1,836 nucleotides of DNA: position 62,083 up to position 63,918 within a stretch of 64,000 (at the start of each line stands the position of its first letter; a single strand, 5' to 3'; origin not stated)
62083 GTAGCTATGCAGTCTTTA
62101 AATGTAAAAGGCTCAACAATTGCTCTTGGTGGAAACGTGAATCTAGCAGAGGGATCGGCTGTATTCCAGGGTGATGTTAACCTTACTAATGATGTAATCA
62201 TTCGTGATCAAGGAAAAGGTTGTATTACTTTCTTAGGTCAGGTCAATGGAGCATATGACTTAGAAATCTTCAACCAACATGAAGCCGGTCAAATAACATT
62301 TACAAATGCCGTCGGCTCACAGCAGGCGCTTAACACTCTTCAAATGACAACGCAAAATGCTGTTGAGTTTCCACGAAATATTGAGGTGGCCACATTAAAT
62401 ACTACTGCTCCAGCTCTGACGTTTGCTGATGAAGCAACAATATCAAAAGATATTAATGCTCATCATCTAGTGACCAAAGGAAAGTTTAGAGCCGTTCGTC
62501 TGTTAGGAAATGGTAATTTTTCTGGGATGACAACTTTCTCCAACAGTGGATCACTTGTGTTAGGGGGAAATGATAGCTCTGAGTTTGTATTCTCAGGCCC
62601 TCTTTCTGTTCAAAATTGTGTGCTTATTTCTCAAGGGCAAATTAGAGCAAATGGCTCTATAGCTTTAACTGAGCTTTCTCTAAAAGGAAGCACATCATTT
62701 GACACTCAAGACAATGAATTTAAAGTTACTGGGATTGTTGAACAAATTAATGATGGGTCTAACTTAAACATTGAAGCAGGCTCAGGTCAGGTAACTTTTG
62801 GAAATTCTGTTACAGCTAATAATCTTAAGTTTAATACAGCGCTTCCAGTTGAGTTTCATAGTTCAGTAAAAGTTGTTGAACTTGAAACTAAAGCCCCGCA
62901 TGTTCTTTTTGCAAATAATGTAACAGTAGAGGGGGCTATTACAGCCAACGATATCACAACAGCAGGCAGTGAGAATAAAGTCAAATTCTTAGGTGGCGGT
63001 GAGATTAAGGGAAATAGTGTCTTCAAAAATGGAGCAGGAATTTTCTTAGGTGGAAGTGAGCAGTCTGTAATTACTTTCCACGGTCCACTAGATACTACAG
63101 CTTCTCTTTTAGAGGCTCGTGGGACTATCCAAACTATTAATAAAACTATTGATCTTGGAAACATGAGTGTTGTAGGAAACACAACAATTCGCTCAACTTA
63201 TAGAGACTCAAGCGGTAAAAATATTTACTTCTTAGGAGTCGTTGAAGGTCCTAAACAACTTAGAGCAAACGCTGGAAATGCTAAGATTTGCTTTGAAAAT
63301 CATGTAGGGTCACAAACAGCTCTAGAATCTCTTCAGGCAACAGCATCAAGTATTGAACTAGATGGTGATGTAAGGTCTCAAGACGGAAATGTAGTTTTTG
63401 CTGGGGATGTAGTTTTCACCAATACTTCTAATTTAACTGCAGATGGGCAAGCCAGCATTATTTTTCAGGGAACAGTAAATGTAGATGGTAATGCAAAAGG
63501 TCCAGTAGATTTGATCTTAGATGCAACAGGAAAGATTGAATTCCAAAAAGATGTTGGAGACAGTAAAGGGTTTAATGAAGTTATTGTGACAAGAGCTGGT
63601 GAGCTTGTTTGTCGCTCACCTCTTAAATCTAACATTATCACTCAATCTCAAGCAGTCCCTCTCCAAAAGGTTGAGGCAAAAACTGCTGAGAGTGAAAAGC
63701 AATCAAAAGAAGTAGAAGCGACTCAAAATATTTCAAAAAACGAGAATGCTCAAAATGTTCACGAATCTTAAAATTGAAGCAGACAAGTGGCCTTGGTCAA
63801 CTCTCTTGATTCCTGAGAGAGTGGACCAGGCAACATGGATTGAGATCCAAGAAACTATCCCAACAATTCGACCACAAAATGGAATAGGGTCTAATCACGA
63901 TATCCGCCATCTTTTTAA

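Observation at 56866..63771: Orphan TpsA-like (filamentous-haemagglutinin-type) giant exoprotein in a chlamydial genome, with no TpsB or autotransporter barrel in view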

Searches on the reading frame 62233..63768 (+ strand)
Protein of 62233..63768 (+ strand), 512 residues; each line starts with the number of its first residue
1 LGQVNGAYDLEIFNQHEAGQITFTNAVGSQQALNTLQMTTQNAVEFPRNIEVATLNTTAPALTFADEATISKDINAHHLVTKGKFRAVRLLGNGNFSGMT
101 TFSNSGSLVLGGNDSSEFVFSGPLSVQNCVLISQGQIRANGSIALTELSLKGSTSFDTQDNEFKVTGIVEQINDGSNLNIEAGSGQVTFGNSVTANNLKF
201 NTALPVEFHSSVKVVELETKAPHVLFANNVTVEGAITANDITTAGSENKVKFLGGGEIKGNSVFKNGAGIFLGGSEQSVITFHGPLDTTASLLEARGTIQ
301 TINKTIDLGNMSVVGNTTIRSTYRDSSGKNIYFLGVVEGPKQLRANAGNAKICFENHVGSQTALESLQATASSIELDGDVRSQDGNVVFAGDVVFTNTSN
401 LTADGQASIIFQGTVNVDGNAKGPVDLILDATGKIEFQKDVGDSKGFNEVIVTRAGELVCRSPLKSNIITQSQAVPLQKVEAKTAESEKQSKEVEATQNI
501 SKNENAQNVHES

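Call 62: predict_structure(alignment_id=A2)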
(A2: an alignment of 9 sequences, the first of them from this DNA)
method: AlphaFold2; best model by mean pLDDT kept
length: 512 residues; sequences in the alignment: 9
mean_pLDDT: 88.4   pTM: 0.81
mean pLDDT of the five models: 88.4, 88.0, 87.4, 87.2, 83.0
residues with pLDDT >= 90: 388; 70-90: 78; 50-70: 5; < 50: 41
segments of 3 or more residues with pLDDT < 50: 472-512
pLDDT, mean of each block of 10 residues (from residue 1): 90 90 92 96 93 96 94 94 83 94 89 96 93 97 97 97 98 95 97 98 97 97 96 97 90 95 84 95 91 95 93 97 84 96 96 96 97 96 96 95 94 93 91 94 86 92 76 47 28 26 30 31
secondary structure, 60 per line:
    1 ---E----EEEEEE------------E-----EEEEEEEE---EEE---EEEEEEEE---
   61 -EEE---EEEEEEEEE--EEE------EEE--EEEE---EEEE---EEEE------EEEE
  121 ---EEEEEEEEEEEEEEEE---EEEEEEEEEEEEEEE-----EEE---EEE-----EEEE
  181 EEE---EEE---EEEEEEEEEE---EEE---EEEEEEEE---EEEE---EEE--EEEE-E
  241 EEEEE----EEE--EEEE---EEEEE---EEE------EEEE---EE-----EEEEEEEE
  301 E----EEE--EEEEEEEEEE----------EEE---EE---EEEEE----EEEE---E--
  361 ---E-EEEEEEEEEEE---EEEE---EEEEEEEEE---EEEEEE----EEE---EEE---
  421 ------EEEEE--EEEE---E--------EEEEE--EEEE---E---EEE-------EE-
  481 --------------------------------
elements in order: E9-14 E33-40 E44-46 E50-57 E62-64 E68-76 E79-81 E88-90 E93-96 E100-103 E107-110 E117-120 E124-139 E143-157 E163-165 E169-171 E177-183 E187-189 E193-202 E206-208 E212-219 E223-226 E230-232 E235-238 E240-245 E250-252 E255-258 E262-266 E270-272 E279-282 E293-301 E306-308 E311-320 E331-333 E342-346 E351-354 E366-376 E380-383 E387-395 E399-404 E409-411 E415-417 E427-431 E434-437 E450-454 E457-460 E468-470
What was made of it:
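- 63646..63768 (+): Disordered Lys/Glu-rich C-terminal tail, aa ~2261-2301, poorly conserved. pLDDT is below 50 for the last 41 residues (call 62).
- Checked: The last ~41 residues are a Lys/Glu-rich tail that the model leaves disordered (call 62).
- The tail is disordered low-complexity sequence (call 62).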

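Call 68: fold_search(model_id=the predicted structure, library=pdb)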
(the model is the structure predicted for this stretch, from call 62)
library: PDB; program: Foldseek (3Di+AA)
matches with E <= 10: 65; with E <= 0.001: 0
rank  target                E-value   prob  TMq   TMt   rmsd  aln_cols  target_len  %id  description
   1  3ak5_A                2.8e-01  0.23  0.28  0.18  13.3       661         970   10  Hemoglobin protease (Hbp) passenger missing domain-2 (released 2010-10-06)
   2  8c50_A                3.4e-01  0.04  0.12  0.13  16.9       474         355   10  Pontibacter korlensis curli subunit CsgA (released 2023-06-28)
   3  9mne_A                4.0e-01  0.25  0.32  0.21  12.7       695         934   10  Crystal structure of enteropathogenic Escherichia coli EspC (released 2025-10-29)
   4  3h09_B                7.1e-01  0.08  0.18  0.13  17.4       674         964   10  The structure of Haemophilus influenzae IgA1 protease (released 2009-04-21)
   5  8x8m_A                7.4e-01  0.08  0.20  0.16  15.3       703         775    8  Cryo-EM structure of a bacteriophage tail- spike protein against Klebsiella pneumoniae K64,ORF41(K64-ORF41) (released 2024-09-04)
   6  6p5t_B                8.1e-01  0.10  0.22  0.17  17.4       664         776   12  Surface-layer (S-layer) RsaA protein from Caulobacter crescentus bound to strontium and iodide (released 2020-01-15)
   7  6p5t_D                9.4e-01  0.06  0.18  0.14  19.8       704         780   11  Surface-layer (S-layer) RsaA protein from Caulobacter crescentus bound to strontium and iodide (released 2020-01-15)
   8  6p5t_A                9.4e-01  0.06  0.17  0.14  18.5       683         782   11  Surface-layer (S-layer) RsaA protein from Caulobacter crescentus bound to strontium and iodide (released 2020-01-15)
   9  3syj                  9.9e-01  0.08  0.23  0.15  15.2       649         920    9  Crystal structure of the Haemophilus influenzae Hap adhesin (released 2011-08-24)
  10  2odl                  9.9e-01  0.03  0.12  0.16  19.2       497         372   11  Crystal structure of the HMW1 secretion domain from Haemophilus influenzae (released 2007-08-21)
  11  4ihg_A                1.3e+00  0.03  0.11  0.14  19.6       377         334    8  Chasing Acyl Carrier Protein Through a Catalytic Cycle of Lipid A Production (released 2013-11-13)
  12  3c8v_B                1.4e+00  0.02  0.08  0.09  16.5       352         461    8  Crystal structure of putative acetyltransferase (YP_390128.1) from Desulfovibrio desulfuricans G20 at 2.28 A resolutio (released 2008-02-26)
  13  8yn0_D                1.4e+00  0.06  0.13  0.15  12.8       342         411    9  Crystal structure of NRG1C in complex with EDS1-SAG101-(ADPr-ATP) (released 2024-12-11)
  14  1g97                  1.8e+00  0.03  0.11  0.11  13.9       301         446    9  S.PNEUMONIAE GLMU COMPLEXED WITH UDP-N-ACETYLGLUCOSAMINE AND MG2+ (released 2001-05-22)
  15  7jvi_A                2.4e+00  0.01  0.12  0.14  20.2       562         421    9  Crystal structure of a beta-helix domain retrieved from capybara gut metagenome (released 2021-09-08)
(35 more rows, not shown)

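Call 98: search_protein_representatives(alignment_id=A2)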
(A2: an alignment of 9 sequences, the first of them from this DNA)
Query: 9 sequences, 512 profile positions. Proteins with E-value up to 0.001 (for the whole library): 418; up to 1e-10: 176; up to 1e-30: 33. The best 150 are listed.
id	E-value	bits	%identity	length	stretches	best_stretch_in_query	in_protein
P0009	0.0e+00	1607.0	-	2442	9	1-511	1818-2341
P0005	0.0e+00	1487.6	-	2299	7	1-507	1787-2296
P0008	0.0e+00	1471.1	-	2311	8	1-509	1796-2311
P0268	2.2e-129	448.6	-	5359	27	326-445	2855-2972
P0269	3.4e-127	441.4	-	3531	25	315-443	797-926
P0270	1.0e-88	314.5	-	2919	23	332-416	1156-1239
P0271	1.9e-83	297.1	-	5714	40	262-419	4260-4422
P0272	1.8e-81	290.6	-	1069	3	36-302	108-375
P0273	5.5e-79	282.4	-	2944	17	323-415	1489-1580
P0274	5.0e-75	269.3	-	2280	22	326-416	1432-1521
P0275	1.1e-65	238.5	-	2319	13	288-416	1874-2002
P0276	1.8e-61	224.5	-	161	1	365-511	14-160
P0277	2.5e-58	214.2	-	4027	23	313-466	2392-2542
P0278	5.0e-57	209.9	-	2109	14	346-453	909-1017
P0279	7.3e-57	209.4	-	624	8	327-430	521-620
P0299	1.5e-30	122.6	-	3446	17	229-322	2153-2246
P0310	8.3e-26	106.9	-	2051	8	299-458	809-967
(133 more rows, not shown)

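Call 100: search_protein_families(library=pfam, proteins=[P0269, P0275, P0310, P0272], max_evalue=0.001)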
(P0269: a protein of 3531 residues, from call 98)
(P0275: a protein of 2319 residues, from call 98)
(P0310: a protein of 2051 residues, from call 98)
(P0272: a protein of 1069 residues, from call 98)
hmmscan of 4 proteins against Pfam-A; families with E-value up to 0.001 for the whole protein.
P0269 (3531 aa): 1 family
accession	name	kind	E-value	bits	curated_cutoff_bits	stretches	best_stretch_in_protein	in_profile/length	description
PF05860.19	TPS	-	4.6e-33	115.6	33.5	1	71-307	24-242/252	TPS secretion domain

P0275 (2319 aa): 1 family
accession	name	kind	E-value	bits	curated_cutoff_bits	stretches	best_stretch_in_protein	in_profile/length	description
PF05860.19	TPS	-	3.4e-25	89.8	33.5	1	19-176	3-169/252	TPS secretion domain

P0310 (2051 aa): 1 family
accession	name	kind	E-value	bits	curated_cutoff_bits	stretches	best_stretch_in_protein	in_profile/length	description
PF05860.19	TPS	-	9.5e-32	111.3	33.5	1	53-260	35-235/252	TPS secretion domain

P0272 (1069 aa): 0 families
